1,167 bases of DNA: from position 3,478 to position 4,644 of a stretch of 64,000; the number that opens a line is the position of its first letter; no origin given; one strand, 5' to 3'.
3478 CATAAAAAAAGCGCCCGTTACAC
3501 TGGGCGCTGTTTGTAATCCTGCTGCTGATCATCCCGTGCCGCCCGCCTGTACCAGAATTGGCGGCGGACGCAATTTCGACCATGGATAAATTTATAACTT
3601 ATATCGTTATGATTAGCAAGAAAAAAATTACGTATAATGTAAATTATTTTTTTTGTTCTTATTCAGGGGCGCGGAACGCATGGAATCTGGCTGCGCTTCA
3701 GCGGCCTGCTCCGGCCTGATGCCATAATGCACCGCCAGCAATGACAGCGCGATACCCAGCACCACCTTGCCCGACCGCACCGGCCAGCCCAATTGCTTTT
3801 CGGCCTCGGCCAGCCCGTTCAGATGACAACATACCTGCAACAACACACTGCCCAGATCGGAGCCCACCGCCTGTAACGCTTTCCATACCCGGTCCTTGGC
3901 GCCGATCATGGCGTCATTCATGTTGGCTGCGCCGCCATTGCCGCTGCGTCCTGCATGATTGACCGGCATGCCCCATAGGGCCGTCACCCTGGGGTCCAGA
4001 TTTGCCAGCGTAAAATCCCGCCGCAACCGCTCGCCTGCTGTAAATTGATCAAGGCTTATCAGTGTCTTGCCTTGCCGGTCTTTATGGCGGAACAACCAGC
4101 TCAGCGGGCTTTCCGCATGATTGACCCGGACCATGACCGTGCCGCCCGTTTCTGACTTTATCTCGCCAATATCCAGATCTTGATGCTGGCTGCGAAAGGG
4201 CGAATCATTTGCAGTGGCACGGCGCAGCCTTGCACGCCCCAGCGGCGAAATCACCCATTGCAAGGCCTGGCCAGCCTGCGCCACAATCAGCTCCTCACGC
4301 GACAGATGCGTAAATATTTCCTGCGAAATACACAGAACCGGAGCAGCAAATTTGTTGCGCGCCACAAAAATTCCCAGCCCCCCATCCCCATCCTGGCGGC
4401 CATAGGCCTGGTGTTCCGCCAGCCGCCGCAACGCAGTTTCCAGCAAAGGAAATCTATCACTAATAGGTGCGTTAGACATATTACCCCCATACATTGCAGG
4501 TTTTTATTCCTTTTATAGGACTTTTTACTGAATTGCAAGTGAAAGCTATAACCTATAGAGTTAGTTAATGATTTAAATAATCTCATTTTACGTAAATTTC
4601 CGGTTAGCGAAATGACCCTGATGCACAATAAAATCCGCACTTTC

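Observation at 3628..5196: Divergent pair: XRE repressor-like gene and a 288-aa HTH-like protein that may be a GafA-type direct activator of the adjacent packaging genes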

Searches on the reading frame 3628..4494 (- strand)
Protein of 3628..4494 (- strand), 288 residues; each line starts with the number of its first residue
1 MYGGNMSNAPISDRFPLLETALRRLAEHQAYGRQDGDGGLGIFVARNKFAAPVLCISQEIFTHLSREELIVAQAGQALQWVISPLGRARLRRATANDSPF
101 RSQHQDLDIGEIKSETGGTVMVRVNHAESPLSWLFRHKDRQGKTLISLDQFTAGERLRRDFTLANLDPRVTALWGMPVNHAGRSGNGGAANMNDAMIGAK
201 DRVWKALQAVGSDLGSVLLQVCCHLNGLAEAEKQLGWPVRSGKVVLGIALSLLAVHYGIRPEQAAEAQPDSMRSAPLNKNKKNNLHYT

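Call 3: search_protein_families(library=pfam, proteins=[window:3628-4494:-], max_evalue=1)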
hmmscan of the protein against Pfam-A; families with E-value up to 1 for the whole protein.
window:3628-4494:- (288 aa): 1 family
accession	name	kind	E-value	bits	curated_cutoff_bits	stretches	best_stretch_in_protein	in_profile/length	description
PF20057.4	DUF6456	-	4.6e-46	156.7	26.3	1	122-258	1-135/136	Domain of unknown function (DUF6456)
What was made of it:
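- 3628..4479 (-): gafZ-type gene. 283 aa from ATG 4479; the maximal ORF of 288 aa starts at 4494. An N-terminal alpha/beta domain (about aa 11-94 of the 288-aa numbering) is followed by DUF6456 (aa 122-258), which ends in a sigma region-4-like HTH. Pfam PF20057 E 4.6e-46, profile positions 1-135 of 136 (call 3).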

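Call 4: search_protein_families(library=ncbifam, proteins=[window:3628-4494:-], max_evalue=1)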
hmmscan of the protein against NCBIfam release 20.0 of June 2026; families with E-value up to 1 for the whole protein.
window:3628-4494:- (288 aa): 0 families

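Call 10: find_homologous_proteins(query=window:3628-4494:-)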
Query window:3628-4494:- (288 aa): 264 proteins with E <= 0.001 among 5272 candidates; the best 120 are listed.
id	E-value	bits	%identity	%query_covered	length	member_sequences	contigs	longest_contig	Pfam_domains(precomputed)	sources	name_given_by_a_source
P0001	2.2e-184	629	99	98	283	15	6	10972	PF20057.5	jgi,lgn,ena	-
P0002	1.0e-135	470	75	100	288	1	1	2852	PF20057.5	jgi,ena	-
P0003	7.6e-132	457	76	98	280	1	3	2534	PF20057.5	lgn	-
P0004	2.1e-108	380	63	98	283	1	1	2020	PF20057.5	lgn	-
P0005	1.4e-107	377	63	98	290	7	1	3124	PF20057.5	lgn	-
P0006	1.6e-105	371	63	94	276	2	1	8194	PF20057.5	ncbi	-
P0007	2.2e-105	370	62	98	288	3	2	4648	PF20057.5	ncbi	-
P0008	7.1e-104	365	64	94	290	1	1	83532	PF20057.5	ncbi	-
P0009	8.9e-104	365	61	98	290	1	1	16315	PF20057.5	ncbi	-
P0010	4.2e-103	363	62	98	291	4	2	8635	PF20057.5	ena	-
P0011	1.7e-102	361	63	94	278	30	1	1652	PF20057.5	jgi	-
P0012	3.1e-102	360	60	98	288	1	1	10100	PF20057.5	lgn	-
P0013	8.6e-96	339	59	98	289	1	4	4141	PF20057.5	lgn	-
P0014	1.0e-94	335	58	94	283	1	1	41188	PF20057.5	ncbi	ncbi:MAG: DUF6456 domain-containing protein [Alphaproteobacteria bacterium]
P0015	2.6e-94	334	60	93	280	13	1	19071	PF20057.5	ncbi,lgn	ncbi:MAG: DUF6456 domain-containing protein [Alphaproteobacteria bacterium]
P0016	1.4e-90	321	60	88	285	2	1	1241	PF20057.5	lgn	-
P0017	5.1e-90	320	59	85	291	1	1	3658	PF20057.5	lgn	-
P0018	6.4e-89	316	58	88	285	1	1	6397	PF20057.5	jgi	jgi:Domain of unknown function (DUF6456)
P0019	1.2e-87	312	60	89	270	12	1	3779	PF20057.5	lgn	-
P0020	1.3e-85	305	56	98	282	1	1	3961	PF20057.5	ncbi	-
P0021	1.5e-85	305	57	92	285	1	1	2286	PF20057.5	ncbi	-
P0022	2.6e-84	301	55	89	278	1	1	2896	PF20057.5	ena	-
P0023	1.6e-83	298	59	85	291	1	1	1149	PF20057.5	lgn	-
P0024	5.8e-81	290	68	67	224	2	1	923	PF20057.5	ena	-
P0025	1.1e-78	282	55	85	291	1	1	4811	PF20057.5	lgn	-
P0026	1.9e-77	278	55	84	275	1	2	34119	PF20057.5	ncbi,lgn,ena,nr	ncbi:MAG: hypothetical protein EXR08_08475 [Alphaproteobacteria bacterium]|nr:hypothetical protein [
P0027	5.3e-75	270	55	84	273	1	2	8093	PF20057.5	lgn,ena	-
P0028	3.6e-73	264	50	94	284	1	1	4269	PF20057.5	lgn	-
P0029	5.5e-73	264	52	84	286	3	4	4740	PF20057.5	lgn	-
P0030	9.3e-70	253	50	87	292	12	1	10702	PF20057.5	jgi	jgi:hypothetical protein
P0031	1.3e-62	230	50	83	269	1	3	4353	PF20057.5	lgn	-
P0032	8.9e-61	224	47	83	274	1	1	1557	PF20057.5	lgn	-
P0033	1.6e-58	216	48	84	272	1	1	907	PF20057.5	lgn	-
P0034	4.2e-54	202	46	83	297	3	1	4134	PF20057.5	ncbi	-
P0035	3.8e-53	199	45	83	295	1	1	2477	PF20057.5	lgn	-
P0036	6.0e-48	182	46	82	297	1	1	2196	PF20057.5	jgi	jgi:Domain of unknown function (DUF6456)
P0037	8.9e-48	181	41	83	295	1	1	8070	PF20057.5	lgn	-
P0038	2.0e-46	177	44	77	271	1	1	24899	PF20057.5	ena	-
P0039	5.1e-46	175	42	83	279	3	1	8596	PF20057.5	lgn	-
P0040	2.9e-45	173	41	83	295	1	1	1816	PF20057.5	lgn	-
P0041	2.9e-45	173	41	83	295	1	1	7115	PF20057.5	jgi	-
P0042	3.1e-45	173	46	72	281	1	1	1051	PF20057.5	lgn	-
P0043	9.6e-45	171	49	62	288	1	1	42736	PF20057.5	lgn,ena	-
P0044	1.5e-44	170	43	83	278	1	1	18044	PF20057.5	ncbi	-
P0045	2.2e-44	170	42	83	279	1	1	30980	PF20057.5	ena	-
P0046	2.4e-44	170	42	82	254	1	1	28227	PF20057.5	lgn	-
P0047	2.6e-44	170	44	83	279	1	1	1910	PF20057.5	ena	-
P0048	2.7e-44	170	45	82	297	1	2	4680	PF20057.5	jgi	jgi:hypothetical protein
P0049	2.7e-44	170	48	72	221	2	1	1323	PF20057.5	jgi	jgi:hypothetical protein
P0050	3.0e-44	169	42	86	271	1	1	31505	PF20057.5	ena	-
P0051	8.7e-44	168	41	86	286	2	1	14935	PF20057.5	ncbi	-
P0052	9.3e-44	168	42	86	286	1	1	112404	PF20057.5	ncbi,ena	-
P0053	1.5e-43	167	45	84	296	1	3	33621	PF20057.5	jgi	jgi:hypothetical protein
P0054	1.9e-43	167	49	63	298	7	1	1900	PF20057.5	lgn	-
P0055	2.9e-43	166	41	85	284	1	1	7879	PF20057.5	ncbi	-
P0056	2.9e-43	166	52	62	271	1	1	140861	PF20057.5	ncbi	-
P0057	3.9e-43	166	46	70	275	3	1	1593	PF20057.5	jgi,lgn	jgi:hypothetical protein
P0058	9.6e-43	165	48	63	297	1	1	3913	PF20057.5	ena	-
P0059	1.0e-42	164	42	83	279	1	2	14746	PF20057.5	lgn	-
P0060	1.5e-42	164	51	62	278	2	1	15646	PF20057.5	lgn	-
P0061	2.2e-42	163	50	63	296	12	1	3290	PF20057.5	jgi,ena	-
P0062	2.4e-42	163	46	71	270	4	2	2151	PF20057.5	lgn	-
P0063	3.2e-42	163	54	50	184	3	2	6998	PF20057.5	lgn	-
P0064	3.2e-42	163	49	61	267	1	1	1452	PF20057.5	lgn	-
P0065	3.4e-42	163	43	83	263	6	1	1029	PF20057.5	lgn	-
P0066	1.0e-41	161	44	72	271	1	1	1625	PF20057.5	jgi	jgi:hypothetical protein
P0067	1.1e-41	161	41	82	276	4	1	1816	PF20057.5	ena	-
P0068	7.1e-41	158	46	64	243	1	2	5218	PF20057.5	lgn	-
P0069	2.3e-40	157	52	57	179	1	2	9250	PF20057.5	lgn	-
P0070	2.6e-40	157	39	78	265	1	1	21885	PF20057.5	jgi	jgi:hypothetical protein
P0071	3.9e-40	156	48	62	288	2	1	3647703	PF20057.5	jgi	jgi:hypothetical protein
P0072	4.5e-40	156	45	72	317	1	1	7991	PF20057.5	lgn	-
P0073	5.4e-40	156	47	66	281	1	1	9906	PF20057.5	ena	-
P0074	9.2e-40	155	52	50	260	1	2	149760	PF20057.5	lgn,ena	-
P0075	1.2e-39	154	43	78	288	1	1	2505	PF20057.5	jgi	jgi:hypothetical protein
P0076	1.5e-39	154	51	62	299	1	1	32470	PF20057.5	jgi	jgi:Domain of unknown function (DUF6456)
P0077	1.8e-39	154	43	72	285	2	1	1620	PF20057.5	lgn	-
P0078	1.9e-39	154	44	73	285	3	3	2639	PF20057.5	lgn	-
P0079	2.5e-39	153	57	48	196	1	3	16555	PF20057.5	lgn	-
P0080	2.8e-39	153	40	81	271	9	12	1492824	PF20057.5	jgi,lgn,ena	jgi:hypothetical protein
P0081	3.2e-39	153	44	72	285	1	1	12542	PF20057.5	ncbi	-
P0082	3.3e-39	153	51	63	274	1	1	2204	PF20057.5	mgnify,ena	mgnify:CR=1 FL=1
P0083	4.5e-39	152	50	50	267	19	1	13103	PF20057.5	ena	-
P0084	4.7e-39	152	47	67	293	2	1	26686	PF20057.5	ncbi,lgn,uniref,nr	ncbi:DUF6456 domain-containing protein [Enterovirga sp.]|uniref:DUF6456 domain-containing protein n=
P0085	9.3e-39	151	53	52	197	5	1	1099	PF20057.5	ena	-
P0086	9.8e-39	151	40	84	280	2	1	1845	PF20057.5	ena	-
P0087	1.8e-38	150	45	71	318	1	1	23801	PF20057.5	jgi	jgi:hypothetical protein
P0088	2.0e-38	150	45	71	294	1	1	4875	PF20057.5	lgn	-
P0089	2.6e-38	150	45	67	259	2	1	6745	PF20057.5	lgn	-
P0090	4.4e-38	149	51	52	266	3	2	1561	PF20057.5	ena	-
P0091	4.5e-38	149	46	63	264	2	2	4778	PF20057.5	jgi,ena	jgi:hypothetical protein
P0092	4.8e-38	149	38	83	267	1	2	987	PF20057.5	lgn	-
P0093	4.9e-38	149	45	63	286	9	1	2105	PF20057.5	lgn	-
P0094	9.0e-38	148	53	50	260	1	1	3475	PF20057.5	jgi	jgi:hypothetical protein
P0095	2.0e-37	147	54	47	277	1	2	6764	PF20057.5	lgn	-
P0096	2.2e-37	147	44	67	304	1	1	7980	PF20057.5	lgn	-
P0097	2.9e-37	147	46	64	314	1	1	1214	PF20057.5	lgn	-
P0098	3.0e-37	147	53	48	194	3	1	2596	PF20057.5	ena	-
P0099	4.7e-37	146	48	64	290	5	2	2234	PF20057.5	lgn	-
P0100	5.8e-37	146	37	83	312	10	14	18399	PF20057.5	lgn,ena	-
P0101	7.5e-37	145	43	61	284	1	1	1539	PF20057.5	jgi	jgi:hypothetical protein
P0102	9.4e-37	145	41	83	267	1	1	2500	PF20057.5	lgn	-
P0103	1.2e-36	144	43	67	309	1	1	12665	PF20057.5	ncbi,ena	-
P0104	1.3e-36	144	44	67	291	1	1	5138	PF20057.5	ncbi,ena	-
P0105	1.6e-36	144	46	63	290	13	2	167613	PF20057.5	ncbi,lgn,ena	-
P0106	2.2e-36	144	48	54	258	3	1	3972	PF20057.5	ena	-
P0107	2.3e-36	144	54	47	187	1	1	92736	PF20057.5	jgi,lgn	-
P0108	2.3e-36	144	42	73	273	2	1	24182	PF20057.5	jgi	jgi:hypothetical protein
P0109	3.9e-36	143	52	47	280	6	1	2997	PF20057.5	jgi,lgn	jgi:hypothetical protein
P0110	4.4e-36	143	42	69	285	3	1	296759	PF20057.5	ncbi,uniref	ncbi:DUF6456 domain-containing protein [Enterovirga sp. CN4-39]|uniref:DUF6456 domain-containing pro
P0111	5.7e-36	142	40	74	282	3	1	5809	PF20057.5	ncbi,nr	ncbi:MAG: ATPase [Enterovirga sp.]|nr:ATPase [Enterovirga sp.]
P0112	8.1e-36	142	41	77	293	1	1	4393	PF20057.5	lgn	-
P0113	8.4e-36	142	38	82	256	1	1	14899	PF20057.5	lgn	-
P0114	8.7e-36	142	51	48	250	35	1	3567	PF20057.5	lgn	-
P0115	1.6e-35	141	46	58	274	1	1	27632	PF20057.5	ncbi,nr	ncbi:MAG: ATPase [Methylobacteriaceae bacterium]|nr:ATPase [Methylobacteriaceae bacterium]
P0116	1.9e-35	141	44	62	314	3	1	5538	PF20057.5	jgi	jgi:hypothetical protein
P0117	2.4e-35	140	49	50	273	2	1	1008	PF20057.5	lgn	-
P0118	2.6e-35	140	52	49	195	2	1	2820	PF20057.5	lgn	-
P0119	3.3e-35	140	46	63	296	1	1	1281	PF20057.5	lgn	-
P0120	3.6e-35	140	47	57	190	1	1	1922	PF20057.5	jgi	-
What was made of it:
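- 3628..4479 (-): 264 homologs, all DUF6456 (call 10).
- On GafA/GafZ family (Pfam DUF6456, PF20057): All 120 listed homologs carry PF20057 (call 10).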

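Call 18: find_encoding_contigs(protein=P0008, flank=8000, max_places=3)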
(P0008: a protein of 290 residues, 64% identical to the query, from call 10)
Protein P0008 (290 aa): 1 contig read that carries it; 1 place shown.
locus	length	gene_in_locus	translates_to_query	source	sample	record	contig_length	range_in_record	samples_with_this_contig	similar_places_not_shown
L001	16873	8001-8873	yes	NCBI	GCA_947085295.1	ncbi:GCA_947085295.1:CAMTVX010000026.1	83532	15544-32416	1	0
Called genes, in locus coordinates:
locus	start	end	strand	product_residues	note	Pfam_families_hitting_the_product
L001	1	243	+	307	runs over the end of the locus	PF02129:Peptidase_S15 (weak), PF00561:Abhydrolase_1 (weak), PF12146:Hydrolase_4, PF12697:Abhydrolase_6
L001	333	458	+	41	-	-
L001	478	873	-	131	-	PF00581:Rhodanese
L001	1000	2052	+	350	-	-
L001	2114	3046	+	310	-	PF00892:EamA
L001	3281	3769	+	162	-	PF12973:Cupin_7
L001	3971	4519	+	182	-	PF02794:HlyC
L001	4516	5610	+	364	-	-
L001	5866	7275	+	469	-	PF00120:Gln-synt_C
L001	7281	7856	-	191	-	PF01381:HTH_3, PF12844:HTH_19, PF13443:HTH_26, PF13560:HTH_31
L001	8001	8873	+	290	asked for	PF20057:DUF6456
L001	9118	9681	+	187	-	-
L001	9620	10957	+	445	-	PF03237:Terminase_6N, PF17289:Terminase_6C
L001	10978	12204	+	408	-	PF04860:Phage_portal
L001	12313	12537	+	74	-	-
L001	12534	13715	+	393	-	PF11398:DUF2813 (faint), PF02463:SMC_N (faint), PF13175:AAA_15, PF13476:AAA_23 (faint), PF13304:AAA_21 (weak), PF13175:AAA_15, PF13304:AAA_21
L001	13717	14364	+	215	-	PF11536:DUF3226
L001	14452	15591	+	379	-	PF02771:Acyl-CoA_dh_N, PF02770:Acyl-CoA_dh_M, PF00441:Acyl-CoA_dh_1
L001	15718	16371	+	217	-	PF04586:Peptidase_S78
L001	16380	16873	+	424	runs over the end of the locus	PF05065:Phage_capsid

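Call 19: find_encoding_contigs(protein=P0014, flank=8000, max_places=3)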
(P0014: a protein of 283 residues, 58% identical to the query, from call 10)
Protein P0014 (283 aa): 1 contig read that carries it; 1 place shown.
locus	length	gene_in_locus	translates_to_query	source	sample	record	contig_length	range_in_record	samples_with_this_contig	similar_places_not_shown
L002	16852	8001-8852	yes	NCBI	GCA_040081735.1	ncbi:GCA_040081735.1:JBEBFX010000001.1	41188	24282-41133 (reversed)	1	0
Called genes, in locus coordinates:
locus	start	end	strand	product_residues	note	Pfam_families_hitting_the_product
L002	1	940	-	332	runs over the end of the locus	PF04773:FecR (weak)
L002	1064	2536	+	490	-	-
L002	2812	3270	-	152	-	PF11014:DUF2852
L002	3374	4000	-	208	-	PF00440:TetR_N, PF13305:TetR_C_33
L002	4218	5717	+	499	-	PF13449:Phytase-like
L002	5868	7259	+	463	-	PF00120:Gln-synt_C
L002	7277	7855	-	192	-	PF01381:HTH_3, PF13443:HTH_26, PF13560:HTH_31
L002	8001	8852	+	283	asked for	PF20057:DUF6456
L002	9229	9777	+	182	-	-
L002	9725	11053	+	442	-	PF03237:Terminase_6N, PF17289:Terminase_6C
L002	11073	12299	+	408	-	PF04860:Phage_portal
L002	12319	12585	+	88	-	-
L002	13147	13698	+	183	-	PF10097:DUF2335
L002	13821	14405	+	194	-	PF04586:Peptidase_S78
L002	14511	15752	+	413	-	PF05065:Phage_capsid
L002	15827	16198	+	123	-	-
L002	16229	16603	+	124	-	-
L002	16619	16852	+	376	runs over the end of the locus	-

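Call 21: search_solved_structures(query=A1, max_evalue=1, show_alignments=2)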
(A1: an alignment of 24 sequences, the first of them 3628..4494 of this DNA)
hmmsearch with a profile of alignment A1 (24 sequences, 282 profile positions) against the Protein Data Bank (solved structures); distinct sequences matched with E-value up to 1: 0.
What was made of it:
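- On Lambda Q-type antiterminators: No PDB sequence match (call 21).
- Tried and rejected: A PDB sequence search with the family profile gave no match (call 21).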

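Call 22: search_protein_families(library=phrogs, proteins=[window:3628-4494:-], max_evalue=0.1)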
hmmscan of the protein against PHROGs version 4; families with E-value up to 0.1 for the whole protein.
window:3628-4494:- (288 aa): 1 family
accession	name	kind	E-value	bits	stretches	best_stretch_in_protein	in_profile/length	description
phrog_31864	-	unknown function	0.0015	18.7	1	209-259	253-302/316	-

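Call 23: find_related_loci(query=A1, collection=genome_contigs, flank=6000)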
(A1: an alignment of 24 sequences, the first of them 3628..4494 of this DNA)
Query A1 (288 aa) in genome_contigs; peptide patterns used: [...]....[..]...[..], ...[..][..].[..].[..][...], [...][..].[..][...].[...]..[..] (x = any residue, [..] = any of these).
600 stretches matched a pattern (row limit reached: there are more); 570 encode a relative of the query (tblastn E <= 1e-3); the best 80 are kept; 80 distinct loci.
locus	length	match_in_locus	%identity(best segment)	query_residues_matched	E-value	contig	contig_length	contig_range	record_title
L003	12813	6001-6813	58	18-288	2e-93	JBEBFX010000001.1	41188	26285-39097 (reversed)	MAG: Alphaproteobacteria bacterium isolate ASF_7 NODE_331_length_41188_cov_3.619168, whole genome shotgun sequence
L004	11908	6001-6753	50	18-268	3e-74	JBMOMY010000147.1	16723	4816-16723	MAG: Pseudomonadota bacterium isolate Betzabe_MAG062 MAG062_147, whole genome shotgun sequence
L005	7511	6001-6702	47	24-259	2e-52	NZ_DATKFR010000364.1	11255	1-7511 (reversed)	MAG: Parvibaculum sp. isolate SMAG_U14530 k141_50944, whole genome shotgun sequence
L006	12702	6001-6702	43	29-260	9e-51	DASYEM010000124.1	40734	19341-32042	MAG TPA_asm: Parvibaculum sp. isolate SMAG_U4986 k141_1864337, whole genome shotgun sequence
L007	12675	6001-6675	43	20-259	5e-50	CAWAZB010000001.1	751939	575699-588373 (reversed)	MAG: uncultured Alphaproteobacteria bacterium isolate MFD04212.bin.1.89 genome assembly, contig: contig_11470, whole gen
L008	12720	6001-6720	42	22-258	1e-49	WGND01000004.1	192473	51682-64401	MAG: Hyphomicrobiales bacterium isolate RI_261 c_000000027255, whole genome shotgun sequence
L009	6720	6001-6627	43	51-259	2e-48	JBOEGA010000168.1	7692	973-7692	MAG: Methyloligellaceae bacterium isolate PBSAalp19 PBSAd_contig_11301, whole genome shotgun sequence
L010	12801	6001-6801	42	8-259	2e-48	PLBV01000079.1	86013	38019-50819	MAG: Hyphomicrobiales bacterium isolate palsa_904 73.20111000_P3M.42_contig_5709, whole genome shotgun sequence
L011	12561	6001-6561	52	75-262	3e-48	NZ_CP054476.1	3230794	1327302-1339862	Methyloligella sp. GL2 chromosome, complete genome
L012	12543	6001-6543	52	81-259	2e-47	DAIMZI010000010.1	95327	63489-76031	MAG TPA_asm: Dichotomicrobium sp. isolate CTOTU7363 NODE_151_length_95327_cov_6.208298, whole genome shotgun sequence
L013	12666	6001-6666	43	40-263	3e-47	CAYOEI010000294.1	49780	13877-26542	MAG TPA_asm: uncultured Hyphomicrobiaceae bacterium isolate binchicken_co244_412 genome assembly, contig: k141_2011876,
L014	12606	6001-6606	44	70-274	6e-47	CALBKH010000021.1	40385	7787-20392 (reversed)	MAG TPA_asm: uncultured Alphaproteobacteria bacterium isolate SRR3330207_bin.107_CONCOCT_v1.1_MAG genome assembly, conti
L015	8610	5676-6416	41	22-259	1e-46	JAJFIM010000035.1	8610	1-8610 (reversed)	MAG: Alphaproteobacteria bacterium isolate OFTM124 OFTM124_34, whole genome shotgun sequence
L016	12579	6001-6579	46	70-259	9e-47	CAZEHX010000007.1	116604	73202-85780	MAG TPA_asm: uncultured Parvibaculaceae bacterium isolate binchicken_co47_155 genome assembly, contig: NODE_80_length_11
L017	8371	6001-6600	43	56-258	3e-46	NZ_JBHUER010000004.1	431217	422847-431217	Methylopila henanensis strain CGMCC 1.10703 platanus_K_25_97_4, whole genome shotgun sequence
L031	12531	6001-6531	48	82-259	4e-44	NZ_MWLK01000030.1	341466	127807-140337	Rhodomicrobium sp. R_RK_3 BLEFHOIH_30, whole genome shotgun sequence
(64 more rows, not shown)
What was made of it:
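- Closest known: Hyphomicrobiales split gafY-gafZ loci. Same: These hold the closest named sequence relatives, at 36-52% identity (call 23).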

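Call 35: find_encoding_contigs(protein=P0009, flank=4000, max_places=1)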
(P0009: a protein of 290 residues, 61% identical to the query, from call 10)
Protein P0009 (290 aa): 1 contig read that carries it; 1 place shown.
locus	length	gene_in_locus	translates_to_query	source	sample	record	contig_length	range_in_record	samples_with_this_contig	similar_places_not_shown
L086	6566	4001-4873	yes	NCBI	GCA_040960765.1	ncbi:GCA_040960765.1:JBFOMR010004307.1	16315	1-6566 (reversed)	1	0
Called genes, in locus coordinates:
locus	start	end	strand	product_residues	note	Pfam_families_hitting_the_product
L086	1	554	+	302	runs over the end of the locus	PF00696:AA_kinase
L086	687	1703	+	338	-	PF00478:IMPDH (faint), PF03060:NMO, PF01070:FMN_dh (weak)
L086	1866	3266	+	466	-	PF00120:Gln-synt_C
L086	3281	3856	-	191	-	PF01381:HTH_3, PF12844:HTH_19 (weak), PF13443:HTH_26, PF13560:HTH_31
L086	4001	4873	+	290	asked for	PF20057:DUF6456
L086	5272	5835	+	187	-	-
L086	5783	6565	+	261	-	?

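Call 36: find_encoding_contigs(protein=P0015, flank=4000, max_places=1)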
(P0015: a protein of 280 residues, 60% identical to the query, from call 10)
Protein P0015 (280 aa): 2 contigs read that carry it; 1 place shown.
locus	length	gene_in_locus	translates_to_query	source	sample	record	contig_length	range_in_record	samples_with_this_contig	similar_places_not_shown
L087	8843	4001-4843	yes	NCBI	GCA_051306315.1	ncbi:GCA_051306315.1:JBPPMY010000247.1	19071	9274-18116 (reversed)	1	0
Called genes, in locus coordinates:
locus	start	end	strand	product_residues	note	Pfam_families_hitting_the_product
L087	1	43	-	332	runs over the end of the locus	?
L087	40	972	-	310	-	-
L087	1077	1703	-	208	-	PF00440:TetR_N, PF13305:TetR_C_33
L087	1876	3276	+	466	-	PF00120:Gln-synt_C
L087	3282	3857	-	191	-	PF01381:HTH_3, PF12844:HTH_19 (weak), PF13443:HTH_26, PF13560:HTH_31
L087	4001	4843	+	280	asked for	PF20057:DUF6456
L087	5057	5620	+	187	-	-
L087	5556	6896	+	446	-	PF03237:Terminase_6N, PF17289:Terminase_6C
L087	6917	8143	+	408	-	PF04860:Phage_portal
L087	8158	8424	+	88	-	-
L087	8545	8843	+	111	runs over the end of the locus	-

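Call 37: find_encoding_contigs(protein=P0026, flank=4000, max_places=1)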
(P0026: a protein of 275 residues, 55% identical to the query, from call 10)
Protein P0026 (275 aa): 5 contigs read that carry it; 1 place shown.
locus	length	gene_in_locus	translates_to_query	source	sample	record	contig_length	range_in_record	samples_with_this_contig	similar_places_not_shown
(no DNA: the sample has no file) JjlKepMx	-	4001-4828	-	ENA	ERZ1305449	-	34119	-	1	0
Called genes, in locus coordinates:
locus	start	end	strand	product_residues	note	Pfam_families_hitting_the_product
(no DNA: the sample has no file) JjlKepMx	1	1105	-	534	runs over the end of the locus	PF00082:Peptidase_S8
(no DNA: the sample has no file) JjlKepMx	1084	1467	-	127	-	-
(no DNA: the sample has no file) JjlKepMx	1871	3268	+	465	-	PF00120:Gln-synt_C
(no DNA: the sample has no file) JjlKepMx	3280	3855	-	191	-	PF01381:HTH_3, PF12844:HTH_19 (weak), PF13443:HTH_26, PF13560:HTH_31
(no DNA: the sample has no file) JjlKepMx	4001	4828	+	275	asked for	PF20057:DUF6456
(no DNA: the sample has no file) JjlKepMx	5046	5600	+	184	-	-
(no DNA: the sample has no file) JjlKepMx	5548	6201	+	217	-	-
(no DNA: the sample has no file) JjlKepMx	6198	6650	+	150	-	PF24891:DUF7742 (weak), PF07486:Hydrolase_2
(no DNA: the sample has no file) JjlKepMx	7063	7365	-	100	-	-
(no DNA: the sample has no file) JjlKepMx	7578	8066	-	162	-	PF09912:DUF2141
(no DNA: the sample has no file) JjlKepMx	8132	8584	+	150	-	-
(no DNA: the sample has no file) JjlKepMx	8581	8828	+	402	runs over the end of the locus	PF03739:LptF_LptG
